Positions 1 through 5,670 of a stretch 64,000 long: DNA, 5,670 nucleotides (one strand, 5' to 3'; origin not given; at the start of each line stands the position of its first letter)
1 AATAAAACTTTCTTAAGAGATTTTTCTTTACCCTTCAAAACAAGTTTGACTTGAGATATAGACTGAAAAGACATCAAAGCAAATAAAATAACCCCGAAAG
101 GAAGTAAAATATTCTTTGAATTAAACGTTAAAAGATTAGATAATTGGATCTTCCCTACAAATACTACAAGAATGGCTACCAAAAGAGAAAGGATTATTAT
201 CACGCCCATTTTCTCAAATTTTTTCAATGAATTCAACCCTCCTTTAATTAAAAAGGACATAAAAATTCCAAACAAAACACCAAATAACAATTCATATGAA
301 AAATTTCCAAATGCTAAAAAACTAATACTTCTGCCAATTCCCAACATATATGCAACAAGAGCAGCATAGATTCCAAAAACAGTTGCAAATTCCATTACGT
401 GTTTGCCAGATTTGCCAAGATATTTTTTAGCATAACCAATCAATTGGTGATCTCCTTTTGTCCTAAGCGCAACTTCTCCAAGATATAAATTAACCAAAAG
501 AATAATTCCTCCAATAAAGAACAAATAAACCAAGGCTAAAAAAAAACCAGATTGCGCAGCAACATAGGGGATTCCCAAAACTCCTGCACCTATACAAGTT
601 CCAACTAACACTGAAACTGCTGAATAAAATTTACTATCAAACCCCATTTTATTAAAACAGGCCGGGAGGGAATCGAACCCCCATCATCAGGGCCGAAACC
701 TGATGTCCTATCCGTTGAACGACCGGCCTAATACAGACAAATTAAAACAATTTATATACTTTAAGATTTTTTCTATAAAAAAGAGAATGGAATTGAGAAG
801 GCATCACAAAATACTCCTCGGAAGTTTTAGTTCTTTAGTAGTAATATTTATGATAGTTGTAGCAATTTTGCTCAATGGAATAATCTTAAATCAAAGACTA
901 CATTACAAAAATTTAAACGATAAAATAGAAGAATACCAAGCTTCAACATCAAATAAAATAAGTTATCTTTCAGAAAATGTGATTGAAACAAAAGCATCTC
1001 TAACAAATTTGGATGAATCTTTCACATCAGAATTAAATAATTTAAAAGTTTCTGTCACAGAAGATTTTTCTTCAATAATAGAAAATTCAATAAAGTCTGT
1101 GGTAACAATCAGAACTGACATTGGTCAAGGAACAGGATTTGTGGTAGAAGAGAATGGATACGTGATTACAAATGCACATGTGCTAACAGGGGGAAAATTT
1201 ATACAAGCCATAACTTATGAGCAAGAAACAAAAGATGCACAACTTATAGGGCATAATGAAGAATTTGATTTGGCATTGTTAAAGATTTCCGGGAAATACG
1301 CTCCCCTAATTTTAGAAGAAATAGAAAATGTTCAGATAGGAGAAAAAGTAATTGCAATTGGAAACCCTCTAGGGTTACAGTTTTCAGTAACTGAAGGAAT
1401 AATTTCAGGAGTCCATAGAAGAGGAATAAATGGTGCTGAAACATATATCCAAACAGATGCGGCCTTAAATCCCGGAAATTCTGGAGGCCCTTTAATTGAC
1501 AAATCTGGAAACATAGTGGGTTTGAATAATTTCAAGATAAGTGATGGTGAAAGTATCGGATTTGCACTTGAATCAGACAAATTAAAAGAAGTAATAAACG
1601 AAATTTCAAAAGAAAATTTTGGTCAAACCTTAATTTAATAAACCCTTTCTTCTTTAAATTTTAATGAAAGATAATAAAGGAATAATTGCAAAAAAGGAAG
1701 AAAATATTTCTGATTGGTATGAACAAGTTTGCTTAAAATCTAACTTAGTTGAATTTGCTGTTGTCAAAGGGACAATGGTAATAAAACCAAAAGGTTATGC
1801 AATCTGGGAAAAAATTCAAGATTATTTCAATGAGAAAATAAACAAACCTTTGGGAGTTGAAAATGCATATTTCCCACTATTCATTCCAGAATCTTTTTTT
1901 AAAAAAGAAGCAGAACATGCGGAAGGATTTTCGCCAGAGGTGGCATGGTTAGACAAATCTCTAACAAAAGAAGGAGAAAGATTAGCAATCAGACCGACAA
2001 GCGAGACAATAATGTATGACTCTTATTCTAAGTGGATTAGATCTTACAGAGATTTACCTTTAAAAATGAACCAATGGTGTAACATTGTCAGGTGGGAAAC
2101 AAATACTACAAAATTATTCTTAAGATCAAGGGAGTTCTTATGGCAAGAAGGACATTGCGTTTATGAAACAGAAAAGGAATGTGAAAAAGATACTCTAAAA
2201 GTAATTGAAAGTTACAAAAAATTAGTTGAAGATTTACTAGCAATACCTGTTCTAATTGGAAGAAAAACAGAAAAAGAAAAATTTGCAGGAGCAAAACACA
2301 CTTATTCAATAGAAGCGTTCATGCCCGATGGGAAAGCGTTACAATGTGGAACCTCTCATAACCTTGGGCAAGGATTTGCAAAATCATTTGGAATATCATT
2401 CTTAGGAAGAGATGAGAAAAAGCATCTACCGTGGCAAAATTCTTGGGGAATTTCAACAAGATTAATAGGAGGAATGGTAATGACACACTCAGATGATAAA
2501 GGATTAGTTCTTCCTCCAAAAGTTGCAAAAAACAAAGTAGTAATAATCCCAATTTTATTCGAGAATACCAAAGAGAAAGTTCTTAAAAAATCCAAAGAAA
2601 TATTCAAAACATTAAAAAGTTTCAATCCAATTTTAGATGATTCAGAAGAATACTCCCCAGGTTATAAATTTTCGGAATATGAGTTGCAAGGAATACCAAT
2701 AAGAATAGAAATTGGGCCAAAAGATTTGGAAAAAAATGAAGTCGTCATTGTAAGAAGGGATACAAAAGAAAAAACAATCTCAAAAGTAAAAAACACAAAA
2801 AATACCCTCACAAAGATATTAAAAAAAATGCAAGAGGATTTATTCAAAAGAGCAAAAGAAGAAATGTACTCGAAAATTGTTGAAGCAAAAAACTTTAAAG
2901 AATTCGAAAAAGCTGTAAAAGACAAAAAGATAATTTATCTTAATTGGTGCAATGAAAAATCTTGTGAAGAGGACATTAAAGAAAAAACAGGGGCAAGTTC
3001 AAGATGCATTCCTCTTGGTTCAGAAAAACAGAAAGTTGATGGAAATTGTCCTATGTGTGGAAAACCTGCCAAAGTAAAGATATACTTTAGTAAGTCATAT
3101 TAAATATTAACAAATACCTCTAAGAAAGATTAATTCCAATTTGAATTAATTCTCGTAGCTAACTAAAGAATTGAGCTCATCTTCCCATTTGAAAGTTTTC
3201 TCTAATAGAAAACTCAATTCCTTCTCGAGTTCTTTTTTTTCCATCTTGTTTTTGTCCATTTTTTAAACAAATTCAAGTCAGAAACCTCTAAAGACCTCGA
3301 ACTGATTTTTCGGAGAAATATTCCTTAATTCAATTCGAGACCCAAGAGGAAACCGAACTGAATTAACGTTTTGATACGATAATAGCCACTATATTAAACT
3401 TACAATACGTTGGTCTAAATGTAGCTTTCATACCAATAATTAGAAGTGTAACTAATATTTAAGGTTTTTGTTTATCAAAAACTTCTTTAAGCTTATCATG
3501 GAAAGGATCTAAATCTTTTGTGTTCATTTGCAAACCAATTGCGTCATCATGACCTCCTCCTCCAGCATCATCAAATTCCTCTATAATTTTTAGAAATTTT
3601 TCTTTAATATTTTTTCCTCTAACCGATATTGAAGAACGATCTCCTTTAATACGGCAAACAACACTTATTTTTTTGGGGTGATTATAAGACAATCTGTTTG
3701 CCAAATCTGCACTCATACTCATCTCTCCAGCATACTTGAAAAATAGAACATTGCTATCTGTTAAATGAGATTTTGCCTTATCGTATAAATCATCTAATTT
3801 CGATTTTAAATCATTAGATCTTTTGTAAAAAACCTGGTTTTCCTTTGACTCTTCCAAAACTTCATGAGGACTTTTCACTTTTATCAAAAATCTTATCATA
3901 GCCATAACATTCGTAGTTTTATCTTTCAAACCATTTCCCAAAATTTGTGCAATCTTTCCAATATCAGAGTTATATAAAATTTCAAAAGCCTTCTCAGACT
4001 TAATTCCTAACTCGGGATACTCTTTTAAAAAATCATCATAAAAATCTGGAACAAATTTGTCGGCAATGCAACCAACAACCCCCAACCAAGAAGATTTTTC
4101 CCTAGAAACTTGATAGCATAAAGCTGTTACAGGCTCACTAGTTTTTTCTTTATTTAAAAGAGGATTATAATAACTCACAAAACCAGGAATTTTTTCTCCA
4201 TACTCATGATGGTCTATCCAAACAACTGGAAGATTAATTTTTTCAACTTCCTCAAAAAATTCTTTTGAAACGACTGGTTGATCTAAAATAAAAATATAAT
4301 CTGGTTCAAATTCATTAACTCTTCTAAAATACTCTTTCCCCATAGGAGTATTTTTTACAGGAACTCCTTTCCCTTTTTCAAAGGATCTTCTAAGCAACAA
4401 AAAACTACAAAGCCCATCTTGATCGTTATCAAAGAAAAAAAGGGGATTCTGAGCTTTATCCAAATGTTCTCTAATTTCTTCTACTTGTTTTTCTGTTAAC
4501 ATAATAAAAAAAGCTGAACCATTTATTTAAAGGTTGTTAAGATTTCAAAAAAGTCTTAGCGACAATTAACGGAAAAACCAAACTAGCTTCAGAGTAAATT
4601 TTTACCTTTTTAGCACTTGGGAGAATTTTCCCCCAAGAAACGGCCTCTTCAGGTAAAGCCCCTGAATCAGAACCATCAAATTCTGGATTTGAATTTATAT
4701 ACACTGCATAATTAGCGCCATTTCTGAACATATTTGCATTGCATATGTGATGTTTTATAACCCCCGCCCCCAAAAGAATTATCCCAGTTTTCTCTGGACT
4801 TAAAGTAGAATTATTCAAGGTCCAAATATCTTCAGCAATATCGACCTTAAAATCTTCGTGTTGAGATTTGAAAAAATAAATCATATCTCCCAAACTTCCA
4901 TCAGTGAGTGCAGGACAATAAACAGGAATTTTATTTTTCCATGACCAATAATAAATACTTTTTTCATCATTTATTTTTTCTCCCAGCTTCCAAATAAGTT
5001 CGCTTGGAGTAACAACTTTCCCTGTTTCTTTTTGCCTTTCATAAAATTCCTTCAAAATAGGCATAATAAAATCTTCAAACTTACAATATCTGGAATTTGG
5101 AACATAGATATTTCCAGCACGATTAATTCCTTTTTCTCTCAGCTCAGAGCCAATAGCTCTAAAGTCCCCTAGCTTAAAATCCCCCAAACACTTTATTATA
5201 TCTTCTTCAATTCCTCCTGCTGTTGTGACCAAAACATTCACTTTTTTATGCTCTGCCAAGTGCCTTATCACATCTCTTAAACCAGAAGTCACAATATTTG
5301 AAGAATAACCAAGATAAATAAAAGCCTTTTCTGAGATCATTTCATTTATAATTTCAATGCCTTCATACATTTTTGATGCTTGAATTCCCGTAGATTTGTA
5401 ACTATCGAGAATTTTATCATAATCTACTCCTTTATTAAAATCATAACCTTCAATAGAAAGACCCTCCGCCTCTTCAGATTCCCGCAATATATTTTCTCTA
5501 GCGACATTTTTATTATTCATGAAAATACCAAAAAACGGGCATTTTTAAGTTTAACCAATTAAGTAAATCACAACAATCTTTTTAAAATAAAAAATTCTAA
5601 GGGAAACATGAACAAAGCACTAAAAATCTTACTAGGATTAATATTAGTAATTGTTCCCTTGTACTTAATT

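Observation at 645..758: tRNA-led mRNAs (1 of 4): tRNA-Arg(UCG) ends 10 nt before the permease start codon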

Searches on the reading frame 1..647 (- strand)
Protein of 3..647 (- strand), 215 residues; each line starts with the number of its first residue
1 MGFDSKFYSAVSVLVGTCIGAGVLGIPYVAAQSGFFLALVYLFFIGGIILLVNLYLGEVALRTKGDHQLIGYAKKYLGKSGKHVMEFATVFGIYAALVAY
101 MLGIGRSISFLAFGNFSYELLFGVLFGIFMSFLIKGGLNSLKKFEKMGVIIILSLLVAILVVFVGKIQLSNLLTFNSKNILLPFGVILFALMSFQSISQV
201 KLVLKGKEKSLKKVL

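Call 11: search_protein_families(library=pfam, proteins=[window:1-647:-], max_evalue=0.01)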
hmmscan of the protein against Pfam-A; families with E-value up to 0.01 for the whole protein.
window:1-647:- (215 aa): 2 families
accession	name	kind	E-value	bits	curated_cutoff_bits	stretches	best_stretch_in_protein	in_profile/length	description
PF03222.19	Trp_Tyr_perm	-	3.3e-19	69.7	22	1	6-194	4-196/393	Tryptophan/tyrosine permease family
PF01490.24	Aa_trans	-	5.7e-07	29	25.6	1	6-166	4-168/410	Transmembrane amino acid transporter protein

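Call 36: find_related_loci(query=window:3-647:-, collection=metagenome_contigs, flank=10000)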
Query window:3-647:- (215 aa) in metagenome_contigs; peptide patterns used: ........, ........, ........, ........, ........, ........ (x = any residue, [..] = any of these).
236 stretches matched a pattern; 22 encode a relative of the query (tblastn E <= 1e-3); 22 distinct loci.
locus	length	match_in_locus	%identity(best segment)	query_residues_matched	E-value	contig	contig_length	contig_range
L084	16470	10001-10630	66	6-215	2e-89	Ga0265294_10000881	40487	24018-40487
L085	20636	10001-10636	65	4-215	2e-87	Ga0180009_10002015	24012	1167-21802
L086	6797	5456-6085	68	6-215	1e-87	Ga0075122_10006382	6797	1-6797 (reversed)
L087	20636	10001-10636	65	4-215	2e-87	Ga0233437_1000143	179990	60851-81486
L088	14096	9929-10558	69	6-215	7e-87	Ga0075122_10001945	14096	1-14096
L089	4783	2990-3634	66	1-215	4e-85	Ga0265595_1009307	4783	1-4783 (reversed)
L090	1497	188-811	64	6-213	4e-90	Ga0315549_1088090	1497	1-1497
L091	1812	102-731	68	6-215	1e-88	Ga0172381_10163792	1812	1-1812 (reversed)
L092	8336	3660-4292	69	5-215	7e-80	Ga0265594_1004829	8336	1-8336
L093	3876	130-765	62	4-215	9e-80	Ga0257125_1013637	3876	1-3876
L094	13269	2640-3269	69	6-215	3e-79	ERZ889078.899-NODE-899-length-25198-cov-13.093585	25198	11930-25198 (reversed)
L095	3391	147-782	66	4-215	3e-78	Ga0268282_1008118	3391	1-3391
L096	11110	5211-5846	68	4-215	5e-77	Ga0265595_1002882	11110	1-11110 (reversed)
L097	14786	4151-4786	68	4-215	5e-77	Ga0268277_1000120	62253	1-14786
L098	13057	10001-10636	68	4-215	5e-77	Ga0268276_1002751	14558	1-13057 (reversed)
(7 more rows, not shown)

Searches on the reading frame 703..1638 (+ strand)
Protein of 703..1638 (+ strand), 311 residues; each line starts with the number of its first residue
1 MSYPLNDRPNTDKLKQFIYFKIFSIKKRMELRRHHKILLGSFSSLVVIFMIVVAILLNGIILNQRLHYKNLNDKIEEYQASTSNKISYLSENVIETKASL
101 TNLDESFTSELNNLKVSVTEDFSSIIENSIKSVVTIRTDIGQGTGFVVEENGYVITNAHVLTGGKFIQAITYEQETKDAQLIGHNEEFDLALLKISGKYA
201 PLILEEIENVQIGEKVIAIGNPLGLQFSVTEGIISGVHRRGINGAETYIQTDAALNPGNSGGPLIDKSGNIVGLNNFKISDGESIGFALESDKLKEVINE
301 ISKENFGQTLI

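Call 11: search_protein_families(library=pfam, proteins=[window:703-1638:+], max_evalue=0.01)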
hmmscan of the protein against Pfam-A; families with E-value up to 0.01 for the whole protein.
window:703-1638:+ (311 aa): 4 families
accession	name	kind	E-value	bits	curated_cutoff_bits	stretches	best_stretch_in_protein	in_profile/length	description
PF13365.12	Trypsin_2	-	7.5e-33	114.7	27.6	1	143-274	1-144/144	Trypsin-like peptidase domain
PF00089.32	Trypsin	-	2.3e-15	57.5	20.6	1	143-298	27-220/220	Trypsin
PF05579.19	Peptidase_S32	-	0.0034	17.1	24.7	0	132-167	105-140/297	Equine arteritis virus serine endopeptidase S32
PF10459.15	Peptidase_S46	-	0.006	15.7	22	0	257-275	632-650/698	Peptidase S46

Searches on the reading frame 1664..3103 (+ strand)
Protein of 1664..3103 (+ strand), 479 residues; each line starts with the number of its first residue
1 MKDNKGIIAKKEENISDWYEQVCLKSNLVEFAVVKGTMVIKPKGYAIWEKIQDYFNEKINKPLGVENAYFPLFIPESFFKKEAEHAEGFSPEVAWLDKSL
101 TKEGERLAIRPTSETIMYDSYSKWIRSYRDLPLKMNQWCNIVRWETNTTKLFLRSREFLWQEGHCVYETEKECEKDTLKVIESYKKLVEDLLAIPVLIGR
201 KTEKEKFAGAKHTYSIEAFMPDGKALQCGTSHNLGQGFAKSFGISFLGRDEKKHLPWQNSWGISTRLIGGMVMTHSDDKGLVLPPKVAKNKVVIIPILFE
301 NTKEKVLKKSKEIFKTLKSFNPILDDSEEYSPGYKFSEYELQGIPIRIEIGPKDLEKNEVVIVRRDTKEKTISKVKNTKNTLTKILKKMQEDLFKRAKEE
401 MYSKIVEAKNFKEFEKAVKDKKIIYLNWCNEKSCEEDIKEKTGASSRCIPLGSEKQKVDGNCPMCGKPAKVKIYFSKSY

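Call 49: search_protein_families(library=pfam, proteins=[window:1664-3103:+], max_evalue=0.00001)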
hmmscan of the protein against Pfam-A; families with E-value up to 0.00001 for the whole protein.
window:1664-3103:+ (479 aa): 3 families
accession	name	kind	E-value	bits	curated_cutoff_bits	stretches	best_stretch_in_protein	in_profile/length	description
PF00587.30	tRNA-synt_2b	-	7.5e-24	85.2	29.3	1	102-270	6-174/179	tRNA synthetase class II core domain (G, H, P, S and T)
PF09180.16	ProRS-C_1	-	3.9e-22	78.6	31.5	1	411-479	1-71/71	Prolyl-tRNA synthetase, C-terminal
PF03129.25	HGTP_anticodon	-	6.5e-16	58.7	21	1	291-382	1-91/94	Anticodon binding domain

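Call 50: find_encoding_contigs(protein=window:1664-3103:+, flank=10000, max_places=3)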
Protein window:1664-3103:+ (479 aa): 2 contigs read that carry it; 2 places shown.
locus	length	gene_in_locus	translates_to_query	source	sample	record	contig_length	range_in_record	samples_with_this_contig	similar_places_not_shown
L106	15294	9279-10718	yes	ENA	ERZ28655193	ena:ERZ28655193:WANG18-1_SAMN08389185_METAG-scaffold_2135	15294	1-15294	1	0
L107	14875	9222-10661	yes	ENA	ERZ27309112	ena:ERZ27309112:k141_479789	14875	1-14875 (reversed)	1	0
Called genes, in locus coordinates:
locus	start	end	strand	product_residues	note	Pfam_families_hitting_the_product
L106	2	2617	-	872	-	?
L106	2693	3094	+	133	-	PF06210:DUF1003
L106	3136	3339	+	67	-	-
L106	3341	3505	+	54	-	-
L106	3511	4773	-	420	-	PF18195:GatD_N, PF00710:Asparaginase, PF17763:Asparaginase_C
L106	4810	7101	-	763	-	-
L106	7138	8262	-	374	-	PF01490:Aa_trans (weak), PF03222:Trp_Tyr_perm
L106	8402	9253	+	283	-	PF00089:Trypsin, PF13365:Trypsin_2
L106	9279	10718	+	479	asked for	PF00587:tRNA-synt_2b, PF03129:HGTP_anticodon, PF09180:ProRS-C_1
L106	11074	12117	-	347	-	PF01368:DHH (weak), PF02272:DHHA1 (weak)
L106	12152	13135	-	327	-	PF01916:DS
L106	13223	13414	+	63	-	-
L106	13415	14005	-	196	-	-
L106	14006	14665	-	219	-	PF08551:DUF1751 (weak), PF01694:Rhomboid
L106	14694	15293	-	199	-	?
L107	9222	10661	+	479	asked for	PF00587:tRNA-synt_2b, PF03129:HGTP_anticodon, PF09180:ProRS-C_1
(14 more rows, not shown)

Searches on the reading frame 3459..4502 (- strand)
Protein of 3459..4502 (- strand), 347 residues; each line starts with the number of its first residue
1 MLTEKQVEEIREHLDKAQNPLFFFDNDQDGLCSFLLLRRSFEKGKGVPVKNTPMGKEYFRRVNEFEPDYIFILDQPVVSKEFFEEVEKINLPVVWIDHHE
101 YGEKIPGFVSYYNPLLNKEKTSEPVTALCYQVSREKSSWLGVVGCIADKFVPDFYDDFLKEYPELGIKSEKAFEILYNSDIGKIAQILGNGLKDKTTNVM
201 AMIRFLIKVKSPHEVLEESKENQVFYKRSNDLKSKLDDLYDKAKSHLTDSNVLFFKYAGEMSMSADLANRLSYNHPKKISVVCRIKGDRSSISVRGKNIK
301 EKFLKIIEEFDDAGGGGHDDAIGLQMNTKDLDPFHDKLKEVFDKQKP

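Call 49: search_protein_families(library=pfam, proteins=[window:3459-4502:-], max_evalue=0.00001)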
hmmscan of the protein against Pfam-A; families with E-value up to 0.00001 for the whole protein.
window:3459-4502:- (347 aa): 2 families
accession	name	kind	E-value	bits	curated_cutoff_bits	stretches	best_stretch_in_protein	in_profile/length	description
PF02272.25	DHHA1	-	9.7e-07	29.6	25.9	1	257-342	11-100/102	DHHA1 domain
PF01368.27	DHH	-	9.2e-06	26.4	28.1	0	25-126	7-99/125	DHH family, N-terminal domain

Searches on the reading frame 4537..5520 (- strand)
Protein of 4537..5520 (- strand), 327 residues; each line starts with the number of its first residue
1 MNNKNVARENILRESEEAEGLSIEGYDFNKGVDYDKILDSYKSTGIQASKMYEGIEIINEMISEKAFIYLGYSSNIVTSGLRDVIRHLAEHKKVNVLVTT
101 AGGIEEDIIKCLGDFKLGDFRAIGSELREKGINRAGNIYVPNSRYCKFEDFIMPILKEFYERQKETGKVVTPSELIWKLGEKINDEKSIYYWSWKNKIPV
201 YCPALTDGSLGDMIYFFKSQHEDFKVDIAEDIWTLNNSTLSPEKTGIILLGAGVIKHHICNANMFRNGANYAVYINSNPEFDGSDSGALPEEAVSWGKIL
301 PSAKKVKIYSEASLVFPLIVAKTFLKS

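Call 49: search_protein_families(library=pfam, proteins=[window:4537-5520:-], max_evalue=0.00001)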
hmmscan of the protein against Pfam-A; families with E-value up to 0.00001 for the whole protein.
window:4537-5520:- (327 aa): 1 family
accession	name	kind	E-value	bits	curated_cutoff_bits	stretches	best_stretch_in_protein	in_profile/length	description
PF01916.23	DS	-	2e-112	375.7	27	1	37-322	2-287/288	Deoxyhypusine synthase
